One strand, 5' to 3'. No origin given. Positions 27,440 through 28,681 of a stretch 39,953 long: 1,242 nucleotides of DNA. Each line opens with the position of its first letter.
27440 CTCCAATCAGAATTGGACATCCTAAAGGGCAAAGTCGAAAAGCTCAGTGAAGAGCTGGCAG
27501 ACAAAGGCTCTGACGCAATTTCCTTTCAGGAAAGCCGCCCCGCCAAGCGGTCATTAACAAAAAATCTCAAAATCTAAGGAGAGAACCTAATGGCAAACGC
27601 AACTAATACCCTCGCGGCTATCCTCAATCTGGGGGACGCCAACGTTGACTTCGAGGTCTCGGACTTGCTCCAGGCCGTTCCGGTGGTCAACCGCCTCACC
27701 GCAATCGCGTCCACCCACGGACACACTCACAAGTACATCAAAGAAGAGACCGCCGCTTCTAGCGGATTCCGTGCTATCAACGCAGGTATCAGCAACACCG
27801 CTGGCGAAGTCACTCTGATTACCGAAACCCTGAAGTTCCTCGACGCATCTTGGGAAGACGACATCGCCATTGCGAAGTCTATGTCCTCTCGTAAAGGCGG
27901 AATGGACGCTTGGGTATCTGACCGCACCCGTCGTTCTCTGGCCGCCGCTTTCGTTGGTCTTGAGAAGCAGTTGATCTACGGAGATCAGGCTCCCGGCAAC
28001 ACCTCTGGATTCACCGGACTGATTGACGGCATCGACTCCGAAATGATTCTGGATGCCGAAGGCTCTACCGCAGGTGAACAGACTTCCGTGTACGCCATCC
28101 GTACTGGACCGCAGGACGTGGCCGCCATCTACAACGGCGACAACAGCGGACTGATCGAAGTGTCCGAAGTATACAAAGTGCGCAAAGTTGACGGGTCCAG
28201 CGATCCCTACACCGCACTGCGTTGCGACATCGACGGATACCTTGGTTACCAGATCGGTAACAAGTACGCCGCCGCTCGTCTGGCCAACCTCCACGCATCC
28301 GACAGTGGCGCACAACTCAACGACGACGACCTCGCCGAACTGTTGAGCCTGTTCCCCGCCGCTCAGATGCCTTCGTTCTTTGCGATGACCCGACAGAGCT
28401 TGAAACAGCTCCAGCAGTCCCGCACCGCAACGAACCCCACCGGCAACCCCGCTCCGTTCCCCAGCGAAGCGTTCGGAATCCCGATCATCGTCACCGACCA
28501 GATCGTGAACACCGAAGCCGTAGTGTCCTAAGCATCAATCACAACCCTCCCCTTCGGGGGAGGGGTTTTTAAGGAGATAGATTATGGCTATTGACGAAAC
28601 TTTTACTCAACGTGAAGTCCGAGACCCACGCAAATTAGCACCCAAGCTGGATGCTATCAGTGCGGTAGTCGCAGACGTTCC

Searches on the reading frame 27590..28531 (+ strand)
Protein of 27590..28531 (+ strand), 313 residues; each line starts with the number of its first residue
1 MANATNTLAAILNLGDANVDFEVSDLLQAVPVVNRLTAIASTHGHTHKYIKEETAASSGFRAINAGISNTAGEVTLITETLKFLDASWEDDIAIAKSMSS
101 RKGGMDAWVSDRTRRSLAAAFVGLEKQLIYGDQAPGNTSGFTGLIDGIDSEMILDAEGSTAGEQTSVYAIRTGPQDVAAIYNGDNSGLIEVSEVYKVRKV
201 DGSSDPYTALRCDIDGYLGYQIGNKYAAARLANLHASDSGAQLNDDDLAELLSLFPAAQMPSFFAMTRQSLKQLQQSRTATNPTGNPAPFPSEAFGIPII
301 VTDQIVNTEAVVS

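Call 14: search_protein_families(library=pfam, proteins=[window:27590-28531:+], max_evalue=0.01)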
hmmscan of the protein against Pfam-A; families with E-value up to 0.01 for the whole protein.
window:27590-28531:+ (313 aa): 1 family
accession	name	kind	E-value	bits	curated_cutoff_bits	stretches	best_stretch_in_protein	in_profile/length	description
PF20911.3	GP7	-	8.2e-16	58.2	27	1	27-312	14-312/313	Major capsid protein GP7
